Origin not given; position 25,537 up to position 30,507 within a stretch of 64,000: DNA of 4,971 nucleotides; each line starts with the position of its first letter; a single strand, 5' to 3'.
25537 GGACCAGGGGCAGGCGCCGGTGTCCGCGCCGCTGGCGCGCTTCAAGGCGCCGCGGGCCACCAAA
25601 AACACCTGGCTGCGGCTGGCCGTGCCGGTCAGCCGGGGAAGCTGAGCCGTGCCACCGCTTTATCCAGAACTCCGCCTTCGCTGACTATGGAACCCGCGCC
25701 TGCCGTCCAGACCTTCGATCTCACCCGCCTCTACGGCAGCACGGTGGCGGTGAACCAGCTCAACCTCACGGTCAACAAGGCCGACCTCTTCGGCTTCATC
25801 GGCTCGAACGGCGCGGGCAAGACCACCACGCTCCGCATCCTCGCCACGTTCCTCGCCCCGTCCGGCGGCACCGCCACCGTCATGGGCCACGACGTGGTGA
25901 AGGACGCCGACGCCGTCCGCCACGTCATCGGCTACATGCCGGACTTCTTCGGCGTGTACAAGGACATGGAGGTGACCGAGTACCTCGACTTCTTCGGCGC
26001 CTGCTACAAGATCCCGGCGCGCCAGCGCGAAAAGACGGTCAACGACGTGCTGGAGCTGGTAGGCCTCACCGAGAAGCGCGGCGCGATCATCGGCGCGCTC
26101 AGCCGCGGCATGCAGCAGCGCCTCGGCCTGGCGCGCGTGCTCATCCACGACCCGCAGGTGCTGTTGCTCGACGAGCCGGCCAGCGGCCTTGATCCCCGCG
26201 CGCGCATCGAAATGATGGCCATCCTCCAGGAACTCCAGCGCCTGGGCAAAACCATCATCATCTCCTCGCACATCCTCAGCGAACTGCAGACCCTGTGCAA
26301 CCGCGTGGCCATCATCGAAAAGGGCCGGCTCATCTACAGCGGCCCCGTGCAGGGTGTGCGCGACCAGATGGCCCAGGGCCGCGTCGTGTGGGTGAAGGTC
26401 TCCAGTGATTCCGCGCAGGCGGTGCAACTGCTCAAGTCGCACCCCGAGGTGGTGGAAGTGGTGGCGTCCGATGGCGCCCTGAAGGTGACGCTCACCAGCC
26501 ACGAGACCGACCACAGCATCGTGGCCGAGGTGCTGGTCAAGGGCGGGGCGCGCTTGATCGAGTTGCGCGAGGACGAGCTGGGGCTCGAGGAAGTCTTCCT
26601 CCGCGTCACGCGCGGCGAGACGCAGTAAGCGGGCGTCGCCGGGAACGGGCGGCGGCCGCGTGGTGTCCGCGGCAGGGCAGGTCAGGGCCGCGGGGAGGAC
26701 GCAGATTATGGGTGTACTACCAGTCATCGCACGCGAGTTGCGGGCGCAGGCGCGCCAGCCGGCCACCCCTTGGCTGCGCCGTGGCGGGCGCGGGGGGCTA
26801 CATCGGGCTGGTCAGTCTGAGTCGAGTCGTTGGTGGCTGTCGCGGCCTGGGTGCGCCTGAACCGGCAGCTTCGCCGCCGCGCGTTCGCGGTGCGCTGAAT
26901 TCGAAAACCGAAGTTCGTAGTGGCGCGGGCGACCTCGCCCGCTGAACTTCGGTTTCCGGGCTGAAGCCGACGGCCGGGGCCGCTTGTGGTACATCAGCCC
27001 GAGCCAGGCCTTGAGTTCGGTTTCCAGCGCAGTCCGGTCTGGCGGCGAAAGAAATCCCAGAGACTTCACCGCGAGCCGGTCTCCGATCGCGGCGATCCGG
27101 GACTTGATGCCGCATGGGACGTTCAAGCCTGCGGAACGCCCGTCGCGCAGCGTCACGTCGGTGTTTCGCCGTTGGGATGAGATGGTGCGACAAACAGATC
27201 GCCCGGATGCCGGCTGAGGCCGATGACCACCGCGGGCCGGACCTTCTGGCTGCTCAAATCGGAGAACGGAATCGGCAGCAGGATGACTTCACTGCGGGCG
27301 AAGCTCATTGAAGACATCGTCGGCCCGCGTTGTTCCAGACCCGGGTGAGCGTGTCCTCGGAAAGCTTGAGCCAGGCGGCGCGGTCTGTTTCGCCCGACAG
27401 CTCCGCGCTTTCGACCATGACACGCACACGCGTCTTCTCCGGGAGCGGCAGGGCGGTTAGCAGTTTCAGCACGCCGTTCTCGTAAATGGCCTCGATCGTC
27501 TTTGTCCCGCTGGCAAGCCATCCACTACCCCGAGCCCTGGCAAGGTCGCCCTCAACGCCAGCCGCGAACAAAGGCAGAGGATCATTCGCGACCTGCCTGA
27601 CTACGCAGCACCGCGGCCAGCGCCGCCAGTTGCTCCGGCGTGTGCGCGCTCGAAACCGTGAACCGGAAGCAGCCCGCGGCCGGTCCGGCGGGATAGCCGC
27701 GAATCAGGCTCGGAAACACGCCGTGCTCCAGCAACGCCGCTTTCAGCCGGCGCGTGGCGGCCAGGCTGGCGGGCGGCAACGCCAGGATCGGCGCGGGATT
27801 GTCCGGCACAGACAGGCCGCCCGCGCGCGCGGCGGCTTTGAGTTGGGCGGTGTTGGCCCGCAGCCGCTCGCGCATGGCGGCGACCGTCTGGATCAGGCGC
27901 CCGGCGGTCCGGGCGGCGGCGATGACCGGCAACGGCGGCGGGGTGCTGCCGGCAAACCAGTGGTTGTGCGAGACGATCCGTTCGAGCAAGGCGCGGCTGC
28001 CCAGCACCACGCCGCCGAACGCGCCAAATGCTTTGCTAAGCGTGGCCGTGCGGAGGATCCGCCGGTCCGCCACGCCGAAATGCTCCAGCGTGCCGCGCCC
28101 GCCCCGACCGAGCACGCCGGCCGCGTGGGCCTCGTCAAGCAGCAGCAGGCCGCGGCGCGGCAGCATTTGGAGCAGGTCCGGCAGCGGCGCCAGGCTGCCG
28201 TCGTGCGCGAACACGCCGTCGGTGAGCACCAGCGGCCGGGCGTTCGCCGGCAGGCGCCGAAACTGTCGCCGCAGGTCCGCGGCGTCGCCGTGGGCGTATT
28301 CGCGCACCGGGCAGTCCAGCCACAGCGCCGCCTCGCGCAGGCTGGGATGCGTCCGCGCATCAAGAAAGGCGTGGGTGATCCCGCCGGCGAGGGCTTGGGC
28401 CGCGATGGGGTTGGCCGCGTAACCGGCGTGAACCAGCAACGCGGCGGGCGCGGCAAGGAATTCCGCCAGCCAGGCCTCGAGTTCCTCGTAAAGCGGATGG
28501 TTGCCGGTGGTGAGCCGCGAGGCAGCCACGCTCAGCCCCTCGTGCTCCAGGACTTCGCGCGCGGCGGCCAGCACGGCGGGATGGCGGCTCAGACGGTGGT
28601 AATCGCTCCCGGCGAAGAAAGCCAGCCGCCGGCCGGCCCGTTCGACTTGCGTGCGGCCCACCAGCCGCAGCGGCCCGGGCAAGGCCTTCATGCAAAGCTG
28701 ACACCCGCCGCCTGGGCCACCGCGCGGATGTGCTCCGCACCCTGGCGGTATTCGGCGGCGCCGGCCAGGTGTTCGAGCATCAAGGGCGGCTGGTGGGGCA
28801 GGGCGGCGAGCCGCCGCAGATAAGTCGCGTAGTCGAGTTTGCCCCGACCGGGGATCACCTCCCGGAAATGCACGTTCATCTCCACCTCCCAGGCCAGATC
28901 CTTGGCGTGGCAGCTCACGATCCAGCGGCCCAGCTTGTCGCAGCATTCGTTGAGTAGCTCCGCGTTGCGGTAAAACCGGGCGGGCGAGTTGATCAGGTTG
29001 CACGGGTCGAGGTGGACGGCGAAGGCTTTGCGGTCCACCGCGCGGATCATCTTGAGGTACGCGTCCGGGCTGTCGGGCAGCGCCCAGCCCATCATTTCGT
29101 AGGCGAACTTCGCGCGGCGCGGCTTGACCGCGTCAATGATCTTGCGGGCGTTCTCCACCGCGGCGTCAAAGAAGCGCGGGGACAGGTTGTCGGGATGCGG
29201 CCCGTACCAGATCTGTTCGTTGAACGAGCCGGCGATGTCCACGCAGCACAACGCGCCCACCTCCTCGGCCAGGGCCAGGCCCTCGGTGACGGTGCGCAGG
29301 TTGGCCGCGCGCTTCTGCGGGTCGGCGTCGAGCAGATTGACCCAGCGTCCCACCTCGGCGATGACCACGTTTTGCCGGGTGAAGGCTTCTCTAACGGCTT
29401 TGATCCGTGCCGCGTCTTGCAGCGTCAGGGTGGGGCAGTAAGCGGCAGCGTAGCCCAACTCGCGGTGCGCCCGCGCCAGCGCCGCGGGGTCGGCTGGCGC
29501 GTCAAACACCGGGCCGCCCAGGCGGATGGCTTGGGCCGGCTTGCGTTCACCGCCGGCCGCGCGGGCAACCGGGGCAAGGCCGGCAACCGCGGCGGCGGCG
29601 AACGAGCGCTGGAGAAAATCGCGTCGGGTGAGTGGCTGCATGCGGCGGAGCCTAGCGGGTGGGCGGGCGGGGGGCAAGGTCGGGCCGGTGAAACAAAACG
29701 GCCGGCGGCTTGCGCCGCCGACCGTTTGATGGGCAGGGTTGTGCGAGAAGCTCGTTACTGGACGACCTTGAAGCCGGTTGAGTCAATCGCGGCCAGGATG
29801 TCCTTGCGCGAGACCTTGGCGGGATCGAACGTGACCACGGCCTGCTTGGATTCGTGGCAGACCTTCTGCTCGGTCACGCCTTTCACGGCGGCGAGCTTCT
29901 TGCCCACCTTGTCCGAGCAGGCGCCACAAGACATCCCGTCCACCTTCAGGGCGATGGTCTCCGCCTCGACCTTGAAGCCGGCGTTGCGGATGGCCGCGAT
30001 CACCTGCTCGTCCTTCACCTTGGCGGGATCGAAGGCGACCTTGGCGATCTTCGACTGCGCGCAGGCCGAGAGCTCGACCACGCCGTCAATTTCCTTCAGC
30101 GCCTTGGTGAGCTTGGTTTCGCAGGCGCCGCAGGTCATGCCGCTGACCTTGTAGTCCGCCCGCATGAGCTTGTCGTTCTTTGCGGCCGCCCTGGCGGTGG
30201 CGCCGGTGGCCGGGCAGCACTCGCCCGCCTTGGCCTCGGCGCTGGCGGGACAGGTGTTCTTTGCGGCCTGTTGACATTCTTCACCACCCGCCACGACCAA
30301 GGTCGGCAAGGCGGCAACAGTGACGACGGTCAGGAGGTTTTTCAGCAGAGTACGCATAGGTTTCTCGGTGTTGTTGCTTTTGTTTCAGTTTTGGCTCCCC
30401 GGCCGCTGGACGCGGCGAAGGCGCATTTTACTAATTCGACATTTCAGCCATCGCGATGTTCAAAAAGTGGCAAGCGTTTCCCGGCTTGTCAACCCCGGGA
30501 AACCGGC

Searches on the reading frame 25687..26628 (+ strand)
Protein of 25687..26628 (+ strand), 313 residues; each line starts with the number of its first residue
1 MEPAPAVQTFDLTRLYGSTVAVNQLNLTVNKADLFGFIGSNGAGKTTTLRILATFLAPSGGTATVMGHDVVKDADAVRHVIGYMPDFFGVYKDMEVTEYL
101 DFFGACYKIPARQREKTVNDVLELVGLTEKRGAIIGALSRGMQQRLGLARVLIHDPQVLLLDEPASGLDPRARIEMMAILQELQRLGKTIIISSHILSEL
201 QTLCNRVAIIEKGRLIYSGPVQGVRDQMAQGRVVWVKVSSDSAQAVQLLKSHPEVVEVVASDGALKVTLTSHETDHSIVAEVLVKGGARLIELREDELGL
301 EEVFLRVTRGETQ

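Call 22: search_protein_families(library=pfam, proteins=[window:25687-26628:+], max_evalue=0.001)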
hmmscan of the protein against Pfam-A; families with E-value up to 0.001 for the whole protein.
window:25687-26628:+ (313 aa): 4 families
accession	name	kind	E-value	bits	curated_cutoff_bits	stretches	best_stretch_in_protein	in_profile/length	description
PF00005.33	ABC_tran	-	1.5e-27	97.3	25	1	22-165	1-136/137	ABC transporter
PF13304.12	AAA_21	-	5.6e-13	50.1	27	1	135-197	235-300/304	AAA domain, putative AbiEii toxin, Type IV TA system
PF13732.12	DrrA1-3_C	-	5.9e-06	27.4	27.4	1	219-308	1-81/81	ATP-binding protein DrrA1-3-like, C-terminal domain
PF13175.12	AAA_15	-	0.00031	20.9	32.1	0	34-59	25-50/374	AAA ATPase domain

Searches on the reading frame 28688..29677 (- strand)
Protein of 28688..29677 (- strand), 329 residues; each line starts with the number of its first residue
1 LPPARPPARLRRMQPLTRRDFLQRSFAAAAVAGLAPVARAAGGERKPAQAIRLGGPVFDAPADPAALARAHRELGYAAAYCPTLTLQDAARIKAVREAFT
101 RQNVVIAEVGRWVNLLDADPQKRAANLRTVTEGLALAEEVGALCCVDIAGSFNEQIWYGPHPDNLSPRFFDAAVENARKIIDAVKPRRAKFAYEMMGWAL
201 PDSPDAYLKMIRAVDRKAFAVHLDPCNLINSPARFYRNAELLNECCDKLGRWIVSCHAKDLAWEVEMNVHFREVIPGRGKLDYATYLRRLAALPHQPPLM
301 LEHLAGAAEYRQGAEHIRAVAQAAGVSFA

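Call 22: search_protein_families(library=pfam, proteins=[window:28688-29677:-], max_evalue=0.001)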
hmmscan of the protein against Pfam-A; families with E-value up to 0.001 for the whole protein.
window:28688-29677:- (329 aa): 1 family
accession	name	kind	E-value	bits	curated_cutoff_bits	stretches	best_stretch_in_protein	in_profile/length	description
PF01261.30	AP_endonuc_2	-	4.2e-20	72.9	31.1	1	85-319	23-248/249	Xylose isomerase-like TIM barrel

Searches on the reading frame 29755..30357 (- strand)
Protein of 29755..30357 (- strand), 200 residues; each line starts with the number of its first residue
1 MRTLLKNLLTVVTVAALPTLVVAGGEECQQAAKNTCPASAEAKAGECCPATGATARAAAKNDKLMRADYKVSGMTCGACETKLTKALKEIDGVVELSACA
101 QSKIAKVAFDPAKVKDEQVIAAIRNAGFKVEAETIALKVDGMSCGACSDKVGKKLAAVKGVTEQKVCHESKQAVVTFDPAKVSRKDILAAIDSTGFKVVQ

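Call 22: search_protein_families(library=pfam, proteins=[window:29755-30357:-], max_evalue=0.001)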
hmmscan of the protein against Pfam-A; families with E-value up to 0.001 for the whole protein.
window:29755-30357:- (200 aa): 1 family
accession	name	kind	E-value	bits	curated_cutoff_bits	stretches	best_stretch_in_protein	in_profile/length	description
PF00403.32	HMA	-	1.3e-26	93.2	24.8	2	137-197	2-62/62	Heavy-metal-associated domain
